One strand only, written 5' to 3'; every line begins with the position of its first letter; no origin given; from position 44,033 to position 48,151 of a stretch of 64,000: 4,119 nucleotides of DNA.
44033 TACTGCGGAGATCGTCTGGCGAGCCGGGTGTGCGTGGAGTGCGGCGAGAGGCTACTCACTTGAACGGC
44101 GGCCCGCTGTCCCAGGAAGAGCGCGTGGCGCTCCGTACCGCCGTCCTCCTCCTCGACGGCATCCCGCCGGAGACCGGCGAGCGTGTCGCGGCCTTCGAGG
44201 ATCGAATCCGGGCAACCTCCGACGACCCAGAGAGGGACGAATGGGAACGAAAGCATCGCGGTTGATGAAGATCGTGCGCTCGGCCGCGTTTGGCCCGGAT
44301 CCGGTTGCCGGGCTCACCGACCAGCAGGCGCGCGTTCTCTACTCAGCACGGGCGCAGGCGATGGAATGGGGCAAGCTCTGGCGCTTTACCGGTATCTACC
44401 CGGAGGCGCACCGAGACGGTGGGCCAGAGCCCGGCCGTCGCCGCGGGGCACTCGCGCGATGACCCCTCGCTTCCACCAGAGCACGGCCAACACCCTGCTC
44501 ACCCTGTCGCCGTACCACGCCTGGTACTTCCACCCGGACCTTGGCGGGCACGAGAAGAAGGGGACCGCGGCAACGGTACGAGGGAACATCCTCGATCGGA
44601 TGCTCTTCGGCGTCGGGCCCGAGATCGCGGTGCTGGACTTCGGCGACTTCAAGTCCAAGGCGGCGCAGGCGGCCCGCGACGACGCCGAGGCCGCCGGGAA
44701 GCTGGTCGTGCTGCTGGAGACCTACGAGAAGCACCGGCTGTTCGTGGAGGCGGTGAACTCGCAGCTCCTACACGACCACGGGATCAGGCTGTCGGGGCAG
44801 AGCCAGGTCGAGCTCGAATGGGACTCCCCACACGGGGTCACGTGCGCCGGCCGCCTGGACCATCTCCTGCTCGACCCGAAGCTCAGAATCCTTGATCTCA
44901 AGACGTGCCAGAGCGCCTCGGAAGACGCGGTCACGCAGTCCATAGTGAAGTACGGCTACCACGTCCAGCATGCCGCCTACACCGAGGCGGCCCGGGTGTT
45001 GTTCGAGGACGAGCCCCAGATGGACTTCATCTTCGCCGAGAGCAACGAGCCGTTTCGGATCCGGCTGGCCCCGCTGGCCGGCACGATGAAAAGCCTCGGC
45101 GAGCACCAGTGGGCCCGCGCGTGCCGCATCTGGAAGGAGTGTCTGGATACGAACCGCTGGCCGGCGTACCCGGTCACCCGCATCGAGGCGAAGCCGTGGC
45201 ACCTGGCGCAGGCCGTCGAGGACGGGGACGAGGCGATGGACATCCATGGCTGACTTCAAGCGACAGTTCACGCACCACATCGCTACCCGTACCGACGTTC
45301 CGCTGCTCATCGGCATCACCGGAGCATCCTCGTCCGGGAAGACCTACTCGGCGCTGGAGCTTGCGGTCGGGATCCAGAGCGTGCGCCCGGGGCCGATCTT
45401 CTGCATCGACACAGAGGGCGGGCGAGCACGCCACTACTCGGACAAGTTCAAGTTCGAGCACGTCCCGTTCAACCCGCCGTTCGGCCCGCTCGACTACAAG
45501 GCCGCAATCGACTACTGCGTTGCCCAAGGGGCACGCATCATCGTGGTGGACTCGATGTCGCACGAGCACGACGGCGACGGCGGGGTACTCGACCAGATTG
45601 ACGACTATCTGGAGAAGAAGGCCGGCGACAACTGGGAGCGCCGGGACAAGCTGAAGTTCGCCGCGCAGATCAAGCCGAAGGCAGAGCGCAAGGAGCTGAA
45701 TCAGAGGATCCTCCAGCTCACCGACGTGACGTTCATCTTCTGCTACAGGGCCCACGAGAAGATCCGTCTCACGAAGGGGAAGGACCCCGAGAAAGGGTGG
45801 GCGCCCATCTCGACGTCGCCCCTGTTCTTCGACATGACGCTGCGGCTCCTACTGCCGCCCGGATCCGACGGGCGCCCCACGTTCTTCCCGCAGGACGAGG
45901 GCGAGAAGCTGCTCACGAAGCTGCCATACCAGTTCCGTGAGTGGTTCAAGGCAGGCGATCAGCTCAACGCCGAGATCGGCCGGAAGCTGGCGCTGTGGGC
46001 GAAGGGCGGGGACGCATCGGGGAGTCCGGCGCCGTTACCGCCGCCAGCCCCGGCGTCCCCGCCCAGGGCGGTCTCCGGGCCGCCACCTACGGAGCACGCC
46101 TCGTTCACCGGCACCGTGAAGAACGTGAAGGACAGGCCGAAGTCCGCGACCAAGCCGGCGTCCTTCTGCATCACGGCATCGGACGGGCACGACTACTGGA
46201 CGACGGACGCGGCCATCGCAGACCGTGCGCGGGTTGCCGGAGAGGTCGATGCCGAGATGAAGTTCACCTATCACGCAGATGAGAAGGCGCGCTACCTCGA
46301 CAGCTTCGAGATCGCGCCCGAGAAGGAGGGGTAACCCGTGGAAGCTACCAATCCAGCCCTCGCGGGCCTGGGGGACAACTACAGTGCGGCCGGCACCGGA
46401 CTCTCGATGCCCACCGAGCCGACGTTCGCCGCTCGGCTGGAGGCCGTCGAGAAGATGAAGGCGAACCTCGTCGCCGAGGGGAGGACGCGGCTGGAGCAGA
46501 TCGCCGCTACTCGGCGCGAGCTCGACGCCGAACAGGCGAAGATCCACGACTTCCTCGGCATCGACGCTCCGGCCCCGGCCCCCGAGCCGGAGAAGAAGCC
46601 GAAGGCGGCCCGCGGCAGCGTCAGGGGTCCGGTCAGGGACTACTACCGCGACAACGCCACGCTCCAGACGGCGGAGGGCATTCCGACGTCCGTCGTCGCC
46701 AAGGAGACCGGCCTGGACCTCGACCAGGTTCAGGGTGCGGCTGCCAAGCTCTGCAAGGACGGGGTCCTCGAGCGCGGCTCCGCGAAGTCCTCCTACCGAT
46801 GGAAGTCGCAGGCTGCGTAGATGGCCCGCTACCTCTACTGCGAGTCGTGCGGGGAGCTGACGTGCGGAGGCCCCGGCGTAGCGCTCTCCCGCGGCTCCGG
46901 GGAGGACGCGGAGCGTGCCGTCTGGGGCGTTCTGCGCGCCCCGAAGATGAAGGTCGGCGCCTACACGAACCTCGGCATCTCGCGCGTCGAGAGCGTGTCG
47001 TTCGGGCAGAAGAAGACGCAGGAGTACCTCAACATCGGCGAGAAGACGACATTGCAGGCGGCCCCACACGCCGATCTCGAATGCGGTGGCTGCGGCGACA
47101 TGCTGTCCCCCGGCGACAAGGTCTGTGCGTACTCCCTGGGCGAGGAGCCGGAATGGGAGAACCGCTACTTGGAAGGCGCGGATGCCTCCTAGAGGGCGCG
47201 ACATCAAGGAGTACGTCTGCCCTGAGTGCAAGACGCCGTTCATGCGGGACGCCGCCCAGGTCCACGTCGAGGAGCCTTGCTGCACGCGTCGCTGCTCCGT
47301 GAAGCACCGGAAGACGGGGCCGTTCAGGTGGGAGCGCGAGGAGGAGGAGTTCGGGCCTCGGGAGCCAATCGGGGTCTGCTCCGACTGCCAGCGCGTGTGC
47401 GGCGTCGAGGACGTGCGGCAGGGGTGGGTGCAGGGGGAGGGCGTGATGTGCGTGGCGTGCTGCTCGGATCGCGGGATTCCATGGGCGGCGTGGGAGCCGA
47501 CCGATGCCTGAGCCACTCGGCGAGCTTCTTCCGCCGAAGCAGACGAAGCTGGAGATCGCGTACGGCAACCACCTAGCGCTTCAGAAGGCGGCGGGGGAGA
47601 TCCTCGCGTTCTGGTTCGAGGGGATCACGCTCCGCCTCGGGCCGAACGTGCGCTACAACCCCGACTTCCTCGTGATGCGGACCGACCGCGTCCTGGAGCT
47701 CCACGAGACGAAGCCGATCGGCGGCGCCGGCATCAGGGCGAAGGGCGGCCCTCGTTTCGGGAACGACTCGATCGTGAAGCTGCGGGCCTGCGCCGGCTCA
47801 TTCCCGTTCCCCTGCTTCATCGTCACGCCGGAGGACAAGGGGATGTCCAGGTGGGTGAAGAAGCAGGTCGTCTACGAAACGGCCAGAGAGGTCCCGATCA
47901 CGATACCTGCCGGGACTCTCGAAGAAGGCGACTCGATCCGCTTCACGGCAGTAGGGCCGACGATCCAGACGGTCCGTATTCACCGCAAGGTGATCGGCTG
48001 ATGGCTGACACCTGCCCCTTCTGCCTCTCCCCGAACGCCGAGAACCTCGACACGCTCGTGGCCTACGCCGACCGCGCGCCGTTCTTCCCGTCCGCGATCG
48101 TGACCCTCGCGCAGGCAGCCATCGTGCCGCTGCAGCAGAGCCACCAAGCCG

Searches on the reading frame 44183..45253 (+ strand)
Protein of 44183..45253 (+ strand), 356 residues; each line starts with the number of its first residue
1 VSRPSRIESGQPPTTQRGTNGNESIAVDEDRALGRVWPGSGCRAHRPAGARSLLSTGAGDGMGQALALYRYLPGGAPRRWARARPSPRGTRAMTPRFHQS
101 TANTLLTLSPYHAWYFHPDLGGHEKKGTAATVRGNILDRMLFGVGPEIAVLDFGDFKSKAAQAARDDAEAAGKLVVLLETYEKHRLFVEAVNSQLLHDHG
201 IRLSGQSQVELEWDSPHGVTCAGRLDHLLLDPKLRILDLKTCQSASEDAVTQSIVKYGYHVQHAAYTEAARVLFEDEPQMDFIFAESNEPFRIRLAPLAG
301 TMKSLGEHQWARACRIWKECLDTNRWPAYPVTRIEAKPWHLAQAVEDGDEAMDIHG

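Call 27: search_protein_families(library=pfam, proteins=[window:44183-45253:+], max_evalue=0.001)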
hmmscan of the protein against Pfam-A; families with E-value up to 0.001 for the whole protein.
window:44183-45253:+ (356 aa): 1 family
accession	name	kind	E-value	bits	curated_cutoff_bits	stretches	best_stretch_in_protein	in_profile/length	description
PF12684.13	DUF3799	-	2.5e-12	47.5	26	1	181-329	72-223/233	PDDEXK-like domain of unknown function (DUF3799)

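Call 51: search_protein_families(library=phrogs, proteins=[window:44183-45253:+], max_evalue=0.001)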
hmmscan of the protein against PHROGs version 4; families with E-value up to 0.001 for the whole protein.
window:44183-45253:+ (356 aa): 3 families
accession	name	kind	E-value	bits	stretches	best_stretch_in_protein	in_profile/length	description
phrog_412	-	DNA, RNA and nucleotide metabolism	8.1e-40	138.4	1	99-348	160-414/440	exonuclease VIII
phrog_607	-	DNA, RNA and nucleotide metabolism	1.4e-07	31.2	1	236-344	771-871/883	exonuclease VII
phrog_1227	-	DNA, RNA and nucleotide metabolism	0.00021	21.6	1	204-276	114-191/268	exonuclease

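Call 72: search_dna_similar(query=window:44183-45253:+, collection=phages, mode=protein, max_rows=12)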
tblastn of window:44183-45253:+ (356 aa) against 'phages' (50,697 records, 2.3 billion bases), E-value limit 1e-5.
Records with a match: 112; places in all: 112; records where one place covers at least 80% of the query: 0.
Best place of each record, by identity: <60% 112.
By first word of the organism name: Gordonia 95; Arthrobacter 4; Pseudomonas 2; Synechococcus 2; Ralstonia 2; Microcystis 1; Streptomyces 1; Rathayibacter 1; Thermobifida 1; Klebsiella 1; and 2 more.
By host as written in the record: Gordonia terrae 3612 81; Gordonia terrae CAG3 6; - 3; Arthrobacter sp. 2; Gordonia rubripertincta NRRL B-16540 SEA 2; Gordonia malaquae strain BEN700 2; Synechococcus sp. CB0204 2; Ralstonia solanacearum 2; and 12 more.
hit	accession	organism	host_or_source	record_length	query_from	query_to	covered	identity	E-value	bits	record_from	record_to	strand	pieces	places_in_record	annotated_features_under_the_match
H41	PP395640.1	Microcystis phage Mwe-JY08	Microcystis wesenbergii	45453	95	346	71%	30.5%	1e-13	78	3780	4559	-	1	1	hypothetical protein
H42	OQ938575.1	Streptomyces phage OnionKnight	Streptomyces lividans JI 1326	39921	97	329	65%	28.1%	2e-8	62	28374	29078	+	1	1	39: Cas4 exonuclease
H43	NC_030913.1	Gordonia phage Wizard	Gordonia terrae 3612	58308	134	356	63%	28.9%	1e-6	56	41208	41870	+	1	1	53: exonuclease VIII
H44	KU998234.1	Gordonia phage Wizard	Gordonia terrae 3612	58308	134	356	63%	28.9%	1e-6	56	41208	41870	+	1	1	53: exonuclease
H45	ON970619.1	Gordonia phage PullumCavea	Gordonia terrae 3612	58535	134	356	63%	28.9%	1e-6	56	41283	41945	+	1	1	53: RecE-like exonuclease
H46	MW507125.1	Gordonia phage Phlop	Gordonia terrae 3612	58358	134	356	63%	28.9%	1e-6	56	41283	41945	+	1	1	53: Cas4 family exonuclease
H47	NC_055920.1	Gordonia phage Phlop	Gordonia terrae 3612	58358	134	356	63%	28.9%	1e-6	56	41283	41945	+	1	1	53: exonuclease VIII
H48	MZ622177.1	Gordonia phage PinkCoffee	Gordonia terrae CAG3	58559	134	356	63%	28.9%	1e-6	56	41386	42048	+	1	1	56: RecE-like exonuclease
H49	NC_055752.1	Gordonia phage KimmyK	Gordonia terrae 3612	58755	134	356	63%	28.9%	1e-6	56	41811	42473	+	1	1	55: exonuclease VIII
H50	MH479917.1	Gordonia phage KimmyK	Gordonia terrae 3612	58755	134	356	63%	28.9%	1e-6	56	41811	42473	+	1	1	55: RecE-like exonuclease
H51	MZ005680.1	Gordonia phage Fugax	Gordonia terrae 3612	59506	134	356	63%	28.9%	1e-6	56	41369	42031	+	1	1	57: RecE-like exonuclease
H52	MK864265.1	Gordonia phage Barb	Gordonia terrae 3612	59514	134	356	63%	28.9%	1e-6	56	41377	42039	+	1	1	56: RecE-like exonuclease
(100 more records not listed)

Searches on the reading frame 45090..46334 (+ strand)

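Call 9: search_protein_families(library=phrogs, proteins=[window:45090-46334:+], max_evalue=0.001)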
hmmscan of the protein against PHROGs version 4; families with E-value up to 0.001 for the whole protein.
window:45090-46334:+ (414 aa): 1 family
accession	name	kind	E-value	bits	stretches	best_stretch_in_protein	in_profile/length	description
phrog_1366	-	unknown function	4.5e-39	135.8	1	63-309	6-236/307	-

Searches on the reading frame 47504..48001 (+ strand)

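Call 74: search_protein_families(library=phrogs, proteins=[window:47504-48001:+], max_evalue=0.001)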
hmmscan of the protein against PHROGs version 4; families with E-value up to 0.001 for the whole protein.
window:47504-48001:+ (165 aa): 1 family
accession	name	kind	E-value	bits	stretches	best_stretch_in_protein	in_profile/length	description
phrog_190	-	DNA, RNA and nucleotide metabolism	1.6e-07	31.9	1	15-70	193-256/338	Holliday junction resolvase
